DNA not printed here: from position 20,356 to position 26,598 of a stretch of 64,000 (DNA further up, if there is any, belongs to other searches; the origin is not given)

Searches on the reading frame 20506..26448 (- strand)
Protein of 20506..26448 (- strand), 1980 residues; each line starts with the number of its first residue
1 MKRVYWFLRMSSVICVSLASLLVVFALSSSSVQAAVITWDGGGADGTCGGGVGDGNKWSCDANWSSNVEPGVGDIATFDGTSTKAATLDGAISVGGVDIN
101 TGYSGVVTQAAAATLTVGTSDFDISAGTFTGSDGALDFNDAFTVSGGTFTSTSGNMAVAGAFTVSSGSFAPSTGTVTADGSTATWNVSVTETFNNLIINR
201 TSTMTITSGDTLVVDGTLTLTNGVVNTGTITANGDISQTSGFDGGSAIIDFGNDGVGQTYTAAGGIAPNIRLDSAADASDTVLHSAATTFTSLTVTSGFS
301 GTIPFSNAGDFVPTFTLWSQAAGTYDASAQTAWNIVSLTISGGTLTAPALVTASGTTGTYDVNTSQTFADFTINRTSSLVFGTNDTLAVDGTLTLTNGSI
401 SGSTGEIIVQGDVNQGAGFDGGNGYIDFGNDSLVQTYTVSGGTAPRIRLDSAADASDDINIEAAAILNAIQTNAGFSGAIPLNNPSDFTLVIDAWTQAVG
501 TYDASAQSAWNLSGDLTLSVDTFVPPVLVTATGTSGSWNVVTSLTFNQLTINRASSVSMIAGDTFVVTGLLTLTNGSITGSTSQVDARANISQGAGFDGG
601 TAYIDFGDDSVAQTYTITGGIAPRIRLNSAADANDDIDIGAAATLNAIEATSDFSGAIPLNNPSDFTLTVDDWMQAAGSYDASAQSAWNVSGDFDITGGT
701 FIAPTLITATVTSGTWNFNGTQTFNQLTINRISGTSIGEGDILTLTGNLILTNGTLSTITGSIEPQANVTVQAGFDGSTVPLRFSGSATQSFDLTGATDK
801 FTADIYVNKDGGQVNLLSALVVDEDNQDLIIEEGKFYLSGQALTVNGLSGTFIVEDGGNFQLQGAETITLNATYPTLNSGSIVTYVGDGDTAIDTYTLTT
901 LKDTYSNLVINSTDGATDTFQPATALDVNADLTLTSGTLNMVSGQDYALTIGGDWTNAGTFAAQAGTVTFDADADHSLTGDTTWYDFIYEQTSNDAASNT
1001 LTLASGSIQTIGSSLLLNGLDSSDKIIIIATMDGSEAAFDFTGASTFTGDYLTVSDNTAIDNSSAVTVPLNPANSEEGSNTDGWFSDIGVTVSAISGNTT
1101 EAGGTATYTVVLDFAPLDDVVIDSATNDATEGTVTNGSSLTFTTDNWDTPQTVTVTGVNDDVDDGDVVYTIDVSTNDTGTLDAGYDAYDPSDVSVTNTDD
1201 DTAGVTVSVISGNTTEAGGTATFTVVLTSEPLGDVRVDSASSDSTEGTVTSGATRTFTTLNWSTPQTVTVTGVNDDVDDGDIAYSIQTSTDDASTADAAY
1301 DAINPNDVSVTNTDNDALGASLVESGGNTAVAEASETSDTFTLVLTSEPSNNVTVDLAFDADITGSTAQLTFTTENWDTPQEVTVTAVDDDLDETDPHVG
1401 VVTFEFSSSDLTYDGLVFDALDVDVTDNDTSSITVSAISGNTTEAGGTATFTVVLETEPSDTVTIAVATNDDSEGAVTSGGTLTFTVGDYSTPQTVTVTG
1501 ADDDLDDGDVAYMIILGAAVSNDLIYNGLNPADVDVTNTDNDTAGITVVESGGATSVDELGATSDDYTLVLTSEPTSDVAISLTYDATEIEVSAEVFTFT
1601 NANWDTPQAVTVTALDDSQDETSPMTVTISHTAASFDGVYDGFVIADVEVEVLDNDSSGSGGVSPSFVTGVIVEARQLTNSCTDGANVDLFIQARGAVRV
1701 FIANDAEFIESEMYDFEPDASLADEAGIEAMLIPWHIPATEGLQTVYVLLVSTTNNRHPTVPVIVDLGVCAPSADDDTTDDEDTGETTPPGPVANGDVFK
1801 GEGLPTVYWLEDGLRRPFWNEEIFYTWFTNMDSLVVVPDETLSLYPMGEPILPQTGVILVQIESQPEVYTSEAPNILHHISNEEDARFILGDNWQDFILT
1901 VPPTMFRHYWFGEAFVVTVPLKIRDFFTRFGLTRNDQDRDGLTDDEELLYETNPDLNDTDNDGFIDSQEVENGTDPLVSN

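Call 9: search_protein_families(library=pfam, proteins=[window:20506-26448:-], max_evalue=0.01)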
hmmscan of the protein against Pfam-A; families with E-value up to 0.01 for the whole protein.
window:20506-26448:- (1980 aa): 1 family
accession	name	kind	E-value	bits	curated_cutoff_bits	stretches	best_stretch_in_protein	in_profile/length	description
PF18884.5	TSP3_bac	-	5.7e-09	36.1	25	1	1958-1977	1-20/22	Bacterial TSP3 repeat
